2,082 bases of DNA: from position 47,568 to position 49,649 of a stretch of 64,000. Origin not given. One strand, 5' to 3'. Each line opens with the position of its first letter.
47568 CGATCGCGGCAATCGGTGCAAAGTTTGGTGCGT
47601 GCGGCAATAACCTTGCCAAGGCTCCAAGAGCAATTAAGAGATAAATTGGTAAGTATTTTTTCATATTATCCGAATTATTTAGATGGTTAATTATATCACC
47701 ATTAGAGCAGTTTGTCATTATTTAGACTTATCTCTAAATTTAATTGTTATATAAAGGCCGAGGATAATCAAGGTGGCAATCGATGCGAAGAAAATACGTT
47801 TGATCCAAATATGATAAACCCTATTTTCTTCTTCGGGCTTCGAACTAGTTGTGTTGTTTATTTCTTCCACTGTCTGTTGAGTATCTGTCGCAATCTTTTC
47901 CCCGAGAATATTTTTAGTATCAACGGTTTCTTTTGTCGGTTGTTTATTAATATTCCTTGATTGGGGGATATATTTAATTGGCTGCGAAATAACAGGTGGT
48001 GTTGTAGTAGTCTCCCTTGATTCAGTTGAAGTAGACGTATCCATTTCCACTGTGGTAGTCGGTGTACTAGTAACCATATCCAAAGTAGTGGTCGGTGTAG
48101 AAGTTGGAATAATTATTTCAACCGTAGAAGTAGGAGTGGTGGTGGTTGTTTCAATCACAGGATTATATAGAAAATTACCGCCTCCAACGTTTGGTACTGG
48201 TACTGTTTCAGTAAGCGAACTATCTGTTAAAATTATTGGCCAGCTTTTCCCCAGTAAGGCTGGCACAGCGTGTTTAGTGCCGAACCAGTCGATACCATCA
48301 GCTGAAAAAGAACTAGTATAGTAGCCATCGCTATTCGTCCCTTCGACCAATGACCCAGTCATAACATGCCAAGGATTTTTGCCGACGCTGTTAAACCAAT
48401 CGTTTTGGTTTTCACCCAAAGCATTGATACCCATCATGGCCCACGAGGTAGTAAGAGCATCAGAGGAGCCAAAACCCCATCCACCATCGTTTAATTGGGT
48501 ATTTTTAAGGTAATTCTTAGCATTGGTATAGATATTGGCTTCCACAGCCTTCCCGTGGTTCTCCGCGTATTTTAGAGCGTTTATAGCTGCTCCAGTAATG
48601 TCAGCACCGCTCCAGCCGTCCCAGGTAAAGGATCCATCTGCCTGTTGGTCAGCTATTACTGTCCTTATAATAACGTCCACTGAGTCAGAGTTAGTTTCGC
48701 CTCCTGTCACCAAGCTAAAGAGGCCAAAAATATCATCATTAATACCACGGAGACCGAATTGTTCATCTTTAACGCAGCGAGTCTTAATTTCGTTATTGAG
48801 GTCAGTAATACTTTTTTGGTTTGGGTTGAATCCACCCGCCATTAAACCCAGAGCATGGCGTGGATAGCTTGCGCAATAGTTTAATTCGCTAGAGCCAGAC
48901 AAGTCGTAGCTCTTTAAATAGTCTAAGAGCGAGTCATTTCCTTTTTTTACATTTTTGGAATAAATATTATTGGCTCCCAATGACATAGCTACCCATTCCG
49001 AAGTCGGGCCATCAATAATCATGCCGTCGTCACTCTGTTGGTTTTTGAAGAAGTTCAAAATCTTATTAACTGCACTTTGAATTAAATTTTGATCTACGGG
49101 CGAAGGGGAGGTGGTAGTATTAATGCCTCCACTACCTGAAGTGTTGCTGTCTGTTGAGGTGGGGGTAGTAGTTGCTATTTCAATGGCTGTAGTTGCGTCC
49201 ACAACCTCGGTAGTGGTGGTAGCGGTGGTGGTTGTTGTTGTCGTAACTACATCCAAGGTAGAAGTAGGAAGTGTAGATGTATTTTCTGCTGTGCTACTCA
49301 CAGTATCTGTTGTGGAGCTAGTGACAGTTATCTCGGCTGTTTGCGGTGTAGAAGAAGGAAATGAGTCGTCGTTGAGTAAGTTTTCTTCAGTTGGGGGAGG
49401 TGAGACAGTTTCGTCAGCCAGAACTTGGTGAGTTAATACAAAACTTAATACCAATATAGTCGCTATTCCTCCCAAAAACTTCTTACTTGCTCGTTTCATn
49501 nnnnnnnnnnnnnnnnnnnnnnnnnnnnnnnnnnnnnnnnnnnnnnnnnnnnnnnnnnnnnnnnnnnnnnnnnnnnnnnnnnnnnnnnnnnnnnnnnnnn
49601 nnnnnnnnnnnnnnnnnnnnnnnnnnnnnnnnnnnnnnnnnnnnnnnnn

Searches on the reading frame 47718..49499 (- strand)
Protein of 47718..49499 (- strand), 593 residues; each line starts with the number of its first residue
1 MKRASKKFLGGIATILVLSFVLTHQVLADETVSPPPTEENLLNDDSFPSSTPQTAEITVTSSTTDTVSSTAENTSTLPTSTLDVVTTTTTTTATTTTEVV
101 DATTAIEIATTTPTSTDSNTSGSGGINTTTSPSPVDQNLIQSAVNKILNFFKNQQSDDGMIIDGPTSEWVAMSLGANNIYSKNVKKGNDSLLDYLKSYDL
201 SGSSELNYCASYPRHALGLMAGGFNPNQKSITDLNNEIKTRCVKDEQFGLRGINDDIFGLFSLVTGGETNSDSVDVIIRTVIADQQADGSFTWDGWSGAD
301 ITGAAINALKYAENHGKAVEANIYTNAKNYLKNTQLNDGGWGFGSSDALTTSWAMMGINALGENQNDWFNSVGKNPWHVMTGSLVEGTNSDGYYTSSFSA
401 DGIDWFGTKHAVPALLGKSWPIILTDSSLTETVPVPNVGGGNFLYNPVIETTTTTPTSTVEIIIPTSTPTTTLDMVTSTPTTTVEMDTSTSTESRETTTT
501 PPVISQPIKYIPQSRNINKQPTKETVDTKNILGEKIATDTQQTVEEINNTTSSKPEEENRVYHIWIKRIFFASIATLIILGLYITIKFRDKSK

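Call 78: search_protein_families(library=ncbifam, proteins=[window:47718-49499:-], max_evalue=0.1)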
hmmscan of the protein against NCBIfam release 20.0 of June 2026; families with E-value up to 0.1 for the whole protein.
window:47718-49499:- (593 aa): 4 families
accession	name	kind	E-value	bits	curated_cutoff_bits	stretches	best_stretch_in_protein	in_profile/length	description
NF053823.1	SCO2321_fam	equivalog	1.2e-06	27.7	300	1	299-381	101-181/405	SCO2321 family membrane protein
TIGR03463.1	osq_cycl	subfamily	0.0026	16.1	851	1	279-353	484-556/634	2,3-oxidosqualene cyclase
TIGR01787.1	squalene_cyclas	subfamily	0.0046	15.6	322.7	1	279-365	466-564/622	squalene/oxidosqualene cyclases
TIGR01507.1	hopene_cyclase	equivalog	0.036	12.4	431.1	1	272-343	474-543/640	squalene--hopene cyclase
